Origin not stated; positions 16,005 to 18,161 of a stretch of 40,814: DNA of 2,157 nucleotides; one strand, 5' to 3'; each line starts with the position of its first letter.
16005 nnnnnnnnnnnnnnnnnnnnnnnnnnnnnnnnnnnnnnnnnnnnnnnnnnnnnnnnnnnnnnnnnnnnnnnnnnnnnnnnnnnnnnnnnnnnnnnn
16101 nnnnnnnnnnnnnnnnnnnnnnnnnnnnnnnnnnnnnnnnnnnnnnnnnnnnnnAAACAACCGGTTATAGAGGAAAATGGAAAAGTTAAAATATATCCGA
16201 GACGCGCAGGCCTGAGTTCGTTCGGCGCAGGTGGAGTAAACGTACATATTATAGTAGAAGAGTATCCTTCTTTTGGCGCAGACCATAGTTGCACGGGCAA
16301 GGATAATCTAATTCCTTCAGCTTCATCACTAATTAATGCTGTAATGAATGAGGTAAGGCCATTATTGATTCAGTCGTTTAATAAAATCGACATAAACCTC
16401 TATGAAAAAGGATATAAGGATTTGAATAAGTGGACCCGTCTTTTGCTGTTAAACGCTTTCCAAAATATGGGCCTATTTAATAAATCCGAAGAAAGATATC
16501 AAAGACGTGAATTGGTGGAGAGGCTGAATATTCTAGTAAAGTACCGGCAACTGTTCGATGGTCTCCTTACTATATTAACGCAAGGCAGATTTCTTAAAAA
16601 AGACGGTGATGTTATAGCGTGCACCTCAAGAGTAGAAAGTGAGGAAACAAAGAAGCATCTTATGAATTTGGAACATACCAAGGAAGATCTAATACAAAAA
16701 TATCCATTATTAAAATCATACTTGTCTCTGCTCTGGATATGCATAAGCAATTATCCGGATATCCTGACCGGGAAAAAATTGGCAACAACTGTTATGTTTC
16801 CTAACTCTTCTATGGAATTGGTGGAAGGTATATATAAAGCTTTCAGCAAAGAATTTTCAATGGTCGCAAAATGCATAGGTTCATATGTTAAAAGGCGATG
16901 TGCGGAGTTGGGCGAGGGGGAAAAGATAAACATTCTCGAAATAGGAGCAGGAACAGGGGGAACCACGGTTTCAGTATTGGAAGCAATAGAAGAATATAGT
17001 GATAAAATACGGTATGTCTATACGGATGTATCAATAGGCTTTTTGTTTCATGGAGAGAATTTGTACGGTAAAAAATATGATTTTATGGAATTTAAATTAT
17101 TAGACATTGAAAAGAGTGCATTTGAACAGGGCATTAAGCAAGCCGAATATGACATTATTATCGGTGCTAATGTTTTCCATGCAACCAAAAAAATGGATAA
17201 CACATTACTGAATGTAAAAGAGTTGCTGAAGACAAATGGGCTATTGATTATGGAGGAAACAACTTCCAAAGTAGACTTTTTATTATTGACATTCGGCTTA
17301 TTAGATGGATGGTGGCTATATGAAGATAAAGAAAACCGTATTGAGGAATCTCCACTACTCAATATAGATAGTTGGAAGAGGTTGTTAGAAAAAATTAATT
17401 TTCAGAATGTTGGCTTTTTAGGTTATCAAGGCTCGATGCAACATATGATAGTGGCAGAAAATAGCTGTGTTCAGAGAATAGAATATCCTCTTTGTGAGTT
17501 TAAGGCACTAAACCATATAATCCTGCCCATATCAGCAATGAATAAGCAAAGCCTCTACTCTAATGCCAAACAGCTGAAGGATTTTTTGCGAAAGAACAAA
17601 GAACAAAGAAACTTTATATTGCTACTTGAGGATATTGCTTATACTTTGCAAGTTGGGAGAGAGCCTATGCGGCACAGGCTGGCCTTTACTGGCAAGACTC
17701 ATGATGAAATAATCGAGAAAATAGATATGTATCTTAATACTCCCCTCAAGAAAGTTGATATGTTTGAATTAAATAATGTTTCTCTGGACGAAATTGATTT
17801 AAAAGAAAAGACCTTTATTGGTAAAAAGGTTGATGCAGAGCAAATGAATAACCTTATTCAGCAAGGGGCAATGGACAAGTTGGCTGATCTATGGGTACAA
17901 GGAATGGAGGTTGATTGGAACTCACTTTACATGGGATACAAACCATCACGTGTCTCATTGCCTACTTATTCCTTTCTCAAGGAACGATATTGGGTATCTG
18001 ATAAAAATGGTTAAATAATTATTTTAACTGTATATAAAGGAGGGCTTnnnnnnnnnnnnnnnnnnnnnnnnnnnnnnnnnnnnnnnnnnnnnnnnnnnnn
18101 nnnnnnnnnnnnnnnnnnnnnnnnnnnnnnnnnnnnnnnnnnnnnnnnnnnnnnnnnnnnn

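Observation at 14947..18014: Terminal module with a C-methyltransferase inserted between the KS core and its flanking subdomain, and no ACP or TE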

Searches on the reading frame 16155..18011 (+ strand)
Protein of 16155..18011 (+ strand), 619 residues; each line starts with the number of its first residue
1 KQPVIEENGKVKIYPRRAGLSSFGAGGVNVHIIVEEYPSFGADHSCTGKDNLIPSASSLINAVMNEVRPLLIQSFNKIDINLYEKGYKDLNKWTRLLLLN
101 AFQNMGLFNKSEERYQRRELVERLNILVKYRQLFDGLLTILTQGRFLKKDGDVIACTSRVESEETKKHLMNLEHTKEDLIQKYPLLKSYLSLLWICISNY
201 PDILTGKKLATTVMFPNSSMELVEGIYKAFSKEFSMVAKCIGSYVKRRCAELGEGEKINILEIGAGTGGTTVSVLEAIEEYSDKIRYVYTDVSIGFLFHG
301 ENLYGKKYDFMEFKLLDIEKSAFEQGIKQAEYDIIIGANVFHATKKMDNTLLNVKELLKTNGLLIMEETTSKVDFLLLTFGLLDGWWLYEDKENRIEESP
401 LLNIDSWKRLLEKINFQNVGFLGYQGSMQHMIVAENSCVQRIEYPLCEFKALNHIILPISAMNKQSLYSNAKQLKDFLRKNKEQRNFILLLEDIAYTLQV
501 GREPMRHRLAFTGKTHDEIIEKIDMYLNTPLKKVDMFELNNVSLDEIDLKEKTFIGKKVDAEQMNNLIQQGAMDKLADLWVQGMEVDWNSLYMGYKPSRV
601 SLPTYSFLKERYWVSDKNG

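Call 8: find_homologous_proteins(query=window:16215-18011:+, max_evalue=0.00001)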
Query window:16215-18011:+ (599 aa): 229 proteins with E <= 0.00001 among 8000 candidates; the best 120 are listed.
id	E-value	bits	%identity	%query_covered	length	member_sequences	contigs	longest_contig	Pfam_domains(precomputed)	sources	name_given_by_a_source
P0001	8.5e-135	469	41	100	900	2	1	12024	PF13847.13,PF22336.3,PF13489.13,PF22621.3,PF13649.13,PF00550.32,PF02801.29,PF08241.19,PF16197.12,PF08242.19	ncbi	-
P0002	3.1e-85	305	40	70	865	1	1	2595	PF13847.13,PF08659.17,PF13489.13,PF00109.33,PF13649.13,PF00550.32,PF13561.13,PF00106.32,PF08241.19,PF08242.19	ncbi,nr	ncbi:MAG: SDR family NAD(P)-dependent oxidoreductase, partial [bacterium]|nr:SDR family NAD(P)-depen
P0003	2.0e-84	302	41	65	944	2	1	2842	PF13847.13,PF13489.13,PF00109.33,PF13649.13,PF00550.32,PF00108.30,PF02801.29,PF08241.19,PF08242.19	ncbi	ncbi:non-ribosomal peptide synthetase, partial [Bacillus wiedmannii]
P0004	1.1e-83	300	43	56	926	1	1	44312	PF13847.13,PF13489.13,PF00109.33,PF13649.13,PF00550.32,PF00108.30,PF02801.29,PF23297.2,PF08241.19,PF08242.19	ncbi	ncbi:beta-ketoacyl synthase N-terminal-like domain-containing protein, partial [Priestia megaterium]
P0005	8.7e-80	287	38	68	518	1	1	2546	PF13847.13,PF13489.13,PF13649.13,PF00550.32,PF23297.2,PF08241.19,PF08242.19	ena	-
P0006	2.7e-79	286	40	63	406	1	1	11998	PF13847.13,PF13489.13,PF13649.13,PF18558.9,PF08241.19,PF08242.19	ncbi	-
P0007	2.5e-78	282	42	56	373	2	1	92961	PF13847.13,PF13489.13,PF13649.13,PF08241.19,PF08242.19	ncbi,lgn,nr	ncbi:class I SAM-dependent methyltransferase [Ruminiclostridium josui]|nr:class I SAM-dependent meth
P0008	5.1e-74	268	44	55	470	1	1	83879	PF13847.13,PF13489.13,PF13649.13,PF01209.25,PF08241.19,PF08242.19,PF10294.16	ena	-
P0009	8.3e-67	244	33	82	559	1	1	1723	PF13847.13,PF13489.13,PF13649.13,PF00550.32,PF08241.19,PF08242.19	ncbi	ncbi:MAG: methyltransferase, partial [Methylobacter sp.]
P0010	7.6e-66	241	46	43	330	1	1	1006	PF13847.13,PF13489.13,PF13649.13,PF08241.19,PF08242.19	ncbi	ncbi:hypothetical protein CG709_01160, partial [Lachnotalea glycerini]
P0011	3.4e-64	236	38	60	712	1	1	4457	PF13847.13,PF13489.13,PF21089.4,PF13649.13,PF14765.13,PF08241.19,PF08242.19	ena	-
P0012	4.3e-64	235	39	56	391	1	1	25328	PF13847.13,PF13489.13,PF13649.13,PF06080.19,PF08241.19,PF08242.19,PF10294.16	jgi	-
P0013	8.5e-63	231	40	56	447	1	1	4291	PF13847.13,PF13489.13,PF13649.13,PF00550.32,PF23297.2,PF08241.19,PF08242.19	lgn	-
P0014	4.0e-61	226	39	51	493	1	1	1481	PF13847.13,PF13489.13,PF13649.13,PF00550.32,PF06080.19,PF23297.2,PF08241.19,PF08242.19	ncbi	ncbi:hypothetical protein C2W62_44490, partial [Candidatus Entotheonella serta]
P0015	4.7e-61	225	37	59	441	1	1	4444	PF13847.13,PF13489.13,PF13649.13,PF08241.19,PF08242.19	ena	-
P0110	4.7e-38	149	35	33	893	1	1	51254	PF22336.3,PF00109.33,PF22621.3,PF00550.32,PF00108.30,PF02801.29,PF16197.12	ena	-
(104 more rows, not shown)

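Call 10: find_encoding_contigs(protein=P0001, flank=10000, max_places=4)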
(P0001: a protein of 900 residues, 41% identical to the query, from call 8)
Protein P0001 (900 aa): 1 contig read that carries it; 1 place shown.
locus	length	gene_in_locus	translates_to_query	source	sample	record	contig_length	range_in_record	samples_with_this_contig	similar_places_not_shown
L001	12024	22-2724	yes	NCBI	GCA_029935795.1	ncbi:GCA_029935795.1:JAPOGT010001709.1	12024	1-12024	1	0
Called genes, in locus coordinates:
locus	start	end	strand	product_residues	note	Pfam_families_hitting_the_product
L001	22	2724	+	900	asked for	PF02801:Ketoacyl-synt_C, PF16197:KAsynt_C_assoc (weak), PF13489:Methyltransf_23, PF08241:Methyltransf_11 (weak), PF08242:Methyltransf_12, PF22336:RhiE-like_linker, PF22621:CurL-like_PKS_C, PF00550:PP-binding, +2 more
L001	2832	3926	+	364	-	PF17761:DUF1016_N, PF06250:YhcG_C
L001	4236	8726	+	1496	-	PF00109:ketoacyl-synt, PF02801:Ketoacyl-synt_C, PF16197:KAsynt_C_assoc, PF22336:RhiE-like_linker, PF22621:CurL-like_PKS_C, PF00698:Acyl_transf_1, PF14765:PS-DH, PF00550:PP-binding, +3 more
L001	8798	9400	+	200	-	PF13577:SnoaL_4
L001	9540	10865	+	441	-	PF00109:ketoacyl-synt, PF00108:Thiolase_N (weak), PF02801:Ketoacyl-synt_C, PF16197:KAsynt_C_assoc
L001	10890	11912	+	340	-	PF00155:Aminotran_1_2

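Call 17: find_related_loci(query=A1, collection=genome_contigs, flank=10000)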
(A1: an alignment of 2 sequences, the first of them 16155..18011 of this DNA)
Query A1 (619 aa) in genome_contigs; peptide patterns used: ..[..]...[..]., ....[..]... (x = any residue, [..] = any of these).
282 stretches matched a pattern; 67 encode a relative of the query (tblastn E <= 1e-3); 66 distinct loci.
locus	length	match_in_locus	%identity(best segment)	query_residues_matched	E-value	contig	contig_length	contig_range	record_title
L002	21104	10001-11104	45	82-445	1e-97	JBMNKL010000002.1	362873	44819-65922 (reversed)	MAG: Acetivibrionales bacterium isolate SBF912LR0HQ0016 contig_17804, whole genome shotgun sequence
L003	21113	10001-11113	38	84-445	2e-81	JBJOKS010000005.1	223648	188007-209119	MAG: Cyanobacteriota bacterium isolate sycamorecreek_2019_sw_WHONDRS-S19S_0028_A_bin.16 scaffold_0000010, whole genome s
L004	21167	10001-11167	36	52-441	3e-81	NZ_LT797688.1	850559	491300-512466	Planktothrix sp. PCC 11201 isolate BBR_PRJEB10991, whole genome shotgun sequence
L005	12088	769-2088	37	39-487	3e-83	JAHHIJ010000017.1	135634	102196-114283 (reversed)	MAG: Tolypothrix brevis GSE-NOS-MK-07-07A scaffold_61_c1, whole genome shotgun sequence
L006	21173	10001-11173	36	50-441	4e-79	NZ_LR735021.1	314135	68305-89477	Planktothrix paucivesiculata PCC 9631 isolate BBR_PRJEB10994, whole genome shotgun sequence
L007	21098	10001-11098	37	84-441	1e-77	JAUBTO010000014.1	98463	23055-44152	Microcoleus sp. C2D2 NODE_34_length_98463_cov_45.259722, whole genome shotgun sequence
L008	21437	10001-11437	33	48-543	4e-74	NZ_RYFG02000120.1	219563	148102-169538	Candidatus Methylobacter oryzae strain KRF1 C977, whole genome shotgun sequence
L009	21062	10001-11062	37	60-439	2e-68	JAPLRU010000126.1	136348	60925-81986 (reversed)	MAG: Methylobacter sp. isolate LacPavin_0419_WC53_MAG_49_11 LacPavin_0419_WC53_scaffold_37110, whole genome shotgun sequ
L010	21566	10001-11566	30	18-551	2e-65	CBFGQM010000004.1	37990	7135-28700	MAG TPA_asm: uncultured Streptomyces sp. isolate SRR15517647_binner13_Refined_2 genome assembly, contig: ERZ27320703.4,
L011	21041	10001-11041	36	97-441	2e-62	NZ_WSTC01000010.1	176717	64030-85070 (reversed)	Paenibacillus sp. MMS18-CY102 10, whole genome shotgun sequence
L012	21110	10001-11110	35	97-469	1e-60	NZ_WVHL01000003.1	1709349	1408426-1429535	Pseudomonas sp. LD120 Pseudomonas_sp_LD120_3, whole genome shotgun sequence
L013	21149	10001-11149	36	53-439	1e-59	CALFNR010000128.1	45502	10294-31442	MAG TPA_asm: uncultured Lachnoclostridium sp. isolate SRR1747057_bin.44_CONCOCT_v1.1_MAG genome assembly, contig: ERZ808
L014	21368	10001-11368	34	97-542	2e-59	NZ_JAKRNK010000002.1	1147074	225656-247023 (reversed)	Paenibacillus sp. ACRRX NODE_2_length_1147074_cov_19.327960_pilon, whole genome shotgun sequence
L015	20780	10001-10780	43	187-441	3e-56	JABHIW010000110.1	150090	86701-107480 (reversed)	MAG: Candidatus Scalindua sp. isolate SI037_bin72 k141_1265917, whole genome shotgun sequence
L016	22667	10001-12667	39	1-441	2e-56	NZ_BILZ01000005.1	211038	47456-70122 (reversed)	Paenibacillus kobensis NBRC 15729 PKO01S_CON000005, whole genome shotgun sequence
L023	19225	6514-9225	37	15-619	9e-52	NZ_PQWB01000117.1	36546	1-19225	Chromobacterium alticapitis strain MWU14-2602 NODE133length36450cov22.650124, whole genome shotgun sequence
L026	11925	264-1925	41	15-616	8e-52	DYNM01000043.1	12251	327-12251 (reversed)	MAG TPA_asm: Thiocystis violascens isolate SulCav_FS08_3_52_29 SulCav_FS08_3_2450_length_12251_cov_17_871023, whole geno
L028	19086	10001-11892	35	15-614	1e-53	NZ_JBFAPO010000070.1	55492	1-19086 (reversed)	Dactylosporangium sp. NPDC049525 NPDC049525_95_B7.ctg-0070, whole genome shotgun sequence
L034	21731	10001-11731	36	97-612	1e-47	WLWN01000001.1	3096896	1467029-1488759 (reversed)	MAG: Kiritimatiellae bacterium isolate MH-Pat-all_autometa_1-1 scf7180000017253.3096896, whole genome shotgun sequence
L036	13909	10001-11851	37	52-612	1e-74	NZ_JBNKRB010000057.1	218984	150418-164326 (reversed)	MAG: Gynuella sp. isolate B2.bin.5.orig k141_1073367, whole genome shotgun sequence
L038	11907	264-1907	41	15-616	1e-46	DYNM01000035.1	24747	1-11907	MAG TPA_asm: Thiocystis violascens isolate SulCav_FS08_3_52_29 SulCav_FS08_3_674_length_24747_cov_21_020816, whole genom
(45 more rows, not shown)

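Call 28: search_protein_representatives(alignment_id=A1)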
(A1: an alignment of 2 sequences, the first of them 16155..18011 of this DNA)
Query: 2 sequences, 622 profile positions. Proteins with E-value up to 0.001 (for the whole library): 31417; up to 1e-10: 18306; up to 1e-30: 6554. The best 150 are listed.
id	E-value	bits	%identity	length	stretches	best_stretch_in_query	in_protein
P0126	0.0e+00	1414.6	-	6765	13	58-431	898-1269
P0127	0.0e+00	1360.7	-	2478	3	1-622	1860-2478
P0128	0.0e+00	1256.7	-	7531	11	115-440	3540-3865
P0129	0.0e+00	1254.9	-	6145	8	87-441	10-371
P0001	0.0e+00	1167.7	-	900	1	1-621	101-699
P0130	0.0e+00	1100.6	-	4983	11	84-439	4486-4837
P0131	0.0e+00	1085.3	-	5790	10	98-475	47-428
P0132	0.0e+00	1034.5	-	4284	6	78-445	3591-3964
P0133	0.0e+00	1027.8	-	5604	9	74-439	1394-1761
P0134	0.0e+00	1021.6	-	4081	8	85-430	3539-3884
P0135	0.0e+00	1012.5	-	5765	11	82-441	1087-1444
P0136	1.5e-295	997.9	-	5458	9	61-439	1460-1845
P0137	2.7e-294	993.8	-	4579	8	47-427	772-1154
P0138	2.1e-292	987.6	-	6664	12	181-444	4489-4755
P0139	4.9e-288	973.1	-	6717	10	82-441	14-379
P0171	7.9e-228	774.2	-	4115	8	76-435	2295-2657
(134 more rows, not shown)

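Call 55: find_related_loci(query=A1, collection=metagenome_contigs, flank=10000)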
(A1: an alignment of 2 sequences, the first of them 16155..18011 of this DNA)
Query A1 (619 aa) in metagenome_contigs; peptide patterns used: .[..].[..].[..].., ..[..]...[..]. (x = any residue, [..] = any of these).
600 stretches matched a pattern (row limit reached: there are more); 214 encode a relative of the query (tblastn E <= 1e-3); the best 80 are kept; 78 distinct loci.
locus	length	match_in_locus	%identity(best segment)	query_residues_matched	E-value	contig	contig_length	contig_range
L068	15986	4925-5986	45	64-416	3e-81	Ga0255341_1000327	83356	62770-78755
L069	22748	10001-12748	35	15-542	2e-62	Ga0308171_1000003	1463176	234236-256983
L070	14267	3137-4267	38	58-436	3e-70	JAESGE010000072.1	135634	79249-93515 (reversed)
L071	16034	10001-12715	40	14-441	6e-57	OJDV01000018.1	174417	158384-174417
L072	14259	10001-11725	44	201-619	2e-51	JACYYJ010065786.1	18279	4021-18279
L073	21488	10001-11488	28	84-570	2e-49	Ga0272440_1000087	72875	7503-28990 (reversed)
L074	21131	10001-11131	35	97-482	1e-47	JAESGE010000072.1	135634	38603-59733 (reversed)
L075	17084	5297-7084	40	15-614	1e-46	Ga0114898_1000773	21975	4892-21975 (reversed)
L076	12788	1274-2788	28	55-571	3e-48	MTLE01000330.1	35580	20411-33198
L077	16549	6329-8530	30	53-613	6e-43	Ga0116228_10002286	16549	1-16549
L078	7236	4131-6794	35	15-423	3e-42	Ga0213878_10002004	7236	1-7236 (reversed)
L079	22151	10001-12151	27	47-618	1e-34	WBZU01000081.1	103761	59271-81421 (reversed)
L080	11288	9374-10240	30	121-419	2e-29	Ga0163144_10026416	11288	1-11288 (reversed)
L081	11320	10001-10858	30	124-419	2e-28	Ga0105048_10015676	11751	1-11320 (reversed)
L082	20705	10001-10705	33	195-427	3e-28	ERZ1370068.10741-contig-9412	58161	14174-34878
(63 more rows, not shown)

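Call 75: search_protein_families(library=pfam, proteins=[window:16155-18011:+, P0001], max_evalue=0.01)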
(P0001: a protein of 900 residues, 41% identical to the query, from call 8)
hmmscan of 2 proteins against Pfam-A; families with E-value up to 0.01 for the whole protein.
window:16155-18011:+ (619 aa): 10 families
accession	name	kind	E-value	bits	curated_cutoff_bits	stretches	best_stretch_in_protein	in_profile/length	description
PF22336.2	RhiE-like_linker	-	5.7e-18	65.1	27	1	459-527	2-64/67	RhiE-like, KS-MAT linker domain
PF22621.2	CurL-like_PKS_C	-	3.6e-14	52.9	27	1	456-522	2-63/64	CurL-like, PKS C-terminal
PF08242.18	Methyltransf_12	-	1.5e-13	51.7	30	1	261-364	1-98/98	Methyltransferase domain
PF13489.12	Methyltransf_23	-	2.3e-10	40.9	27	1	250-419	14-162/164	Methyltransferase domain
PF16197.11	KAsynt_C_assoc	-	4.1e-09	37.3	33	1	13-62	22-72/111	Ketoacyl-synthetase C-terminal extension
PF13847.12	Methyltransf_31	-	5.6e-09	36.3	27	1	257-371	4-114/145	Methyltransferase domain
PF13649.12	Methyltransf_25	-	5.1e-05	24.3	27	1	260-362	1-97/97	Methyltransferase domain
PF08241.18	Methyltransf_11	-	0.00022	22.2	21.2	1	261-366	1-95/95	Methyltransferase domain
PF18558.8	HTH_51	-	0.00027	21.1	50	1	97-154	34-88/88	Methyltransferase, Helix-turn-helix domain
PF10294.15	Methyltransf_16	-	0.0007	19.8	21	1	254-366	44-155/174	Lysine methyltransferase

P0001 (900 aa): 10 families
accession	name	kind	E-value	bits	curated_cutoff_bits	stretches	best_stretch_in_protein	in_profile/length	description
PF02801.28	Ketoacyl-synt_C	-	3.2e-26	92.1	20.8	1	2-74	45-116/119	Beta-ketoacyl synthase, C-terminal domain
PF22336.2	RhiE-like_linker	-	1.2e-18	67.2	27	1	541-609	2-65/67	RhiE-like, KS-MAT linker domain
PF22621.2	CurL-like_PKS_C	-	3.9e-16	59.2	27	1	538-604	2-64/64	CurL-like, PKS C-terminal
PF08242.18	Methyltransf_12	-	3.3e-15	57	30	1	349-452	1-98/98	Methyltransferase domain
PF00550.31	PP-binding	-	4.4e-11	43.3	20.8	1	752-814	3-64/67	Phosphopantetheine attachment site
PF13489.12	Methyltransf_23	-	2.1e-08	34.5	27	1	342-507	20-162/164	Methyltransferase domain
PF16197.11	KAsynt_C_assoc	-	2.7e-08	34.7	33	1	81-165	2-74/111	Ketoacyl-synthetase C-terminal extension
PF13847.12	Methyltransf_31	-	9e-08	32.4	27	1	345-499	4-141/145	Methyltransferase domain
PF13649.12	Methyltransf_25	-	3.9e-06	27.9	27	1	348-450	1-97/97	Methyltransferase domain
PF08241.18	Methyltransf_11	-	6.7e-06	27.1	21.2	1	349-453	1-94/95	Methyltransferase domain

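Call 81: find_encoding_contigs(protein=P0110, flank=10000, max_places=3)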
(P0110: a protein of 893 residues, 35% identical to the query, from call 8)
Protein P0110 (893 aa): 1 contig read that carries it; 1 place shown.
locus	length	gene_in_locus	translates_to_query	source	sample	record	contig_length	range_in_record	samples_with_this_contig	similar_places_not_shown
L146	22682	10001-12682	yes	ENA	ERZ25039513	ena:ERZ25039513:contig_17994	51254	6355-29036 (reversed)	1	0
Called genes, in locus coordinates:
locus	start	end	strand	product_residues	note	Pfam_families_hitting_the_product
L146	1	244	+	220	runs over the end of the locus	PF00109:ketoacyl-synt, PF00108:Thiolase_N (weak)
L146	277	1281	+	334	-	PF02801:Ketoacyl-synt_C, PF16197:KAsynt_C_assoc, PF22336:RhiE-like_linker, PF22621:CurL-like_PKS_C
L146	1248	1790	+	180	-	PF21089:PKS_DH_N, PF14765:PS-DH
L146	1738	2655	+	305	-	PF14765:PS-DH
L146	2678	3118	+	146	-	PF00106:adh_short, PF08659:KR, PF13561:adh_short_C2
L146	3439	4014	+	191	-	PF00550:PP-binding (weak)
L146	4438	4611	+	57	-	-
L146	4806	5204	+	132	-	PF16197:KAsynt_C_assoc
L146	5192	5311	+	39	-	PF22336:RhiE-like_linker, PF22621:CurL-like_PKS_C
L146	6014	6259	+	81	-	-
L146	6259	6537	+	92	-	-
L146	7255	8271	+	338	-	PF00106:adh_short, PF08659:KR, PF13561:adh_short_C2, PF23297:ACP_SdgA_C (weak), PF00550:PP-binding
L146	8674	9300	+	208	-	PF00109:ketoacyl-synt, PF00108:Thiolase_N (weak), PF02801:Ketoacyl-synt_C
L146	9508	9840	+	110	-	PF16197:KAsynt_C_assoc, PF22621:CurL-like_PKS_C, PF22336:RhiE-like_linker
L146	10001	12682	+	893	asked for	PF00550:PP-binding, PF00109:ketoacyl-synt, PF00108:Thiolase_N (weak), PF02801:Ketoacyl-synt_C, PF16197:KAsynt_C_assoc, PF22336:RhiE-like_linker, PF22621:CurL-like_PKS_C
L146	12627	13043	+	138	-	PF00550:PP-binding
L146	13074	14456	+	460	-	PF00109:ketoacyl-synt, PF00108:Thiolase_N (weak), PF02801:Ketoacyl-synt_C, PF16197:KAsynt_C_assoc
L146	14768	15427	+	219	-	PF00698:Acyl_transf_1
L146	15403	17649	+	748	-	PF14765:PS-DH, PF00550:PP-binding, PF00975:Thioesterase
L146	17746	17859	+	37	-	-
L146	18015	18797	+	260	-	PF04909:Amidohydro_2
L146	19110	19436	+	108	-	PF00005:ABC_tran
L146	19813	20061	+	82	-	-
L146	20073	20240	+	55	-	-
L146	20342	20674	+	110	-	-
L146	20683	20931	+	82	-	-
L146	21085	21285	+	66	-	PF00698:Acyl_transf_1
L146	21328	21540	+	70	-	-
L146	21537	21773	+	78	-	-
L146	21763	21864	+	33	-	-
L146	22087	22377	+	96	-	PF00245:Alk_phosphatase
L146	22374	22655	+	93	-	-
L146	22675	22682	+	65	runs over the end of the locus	PF00245:Alk_phosphatase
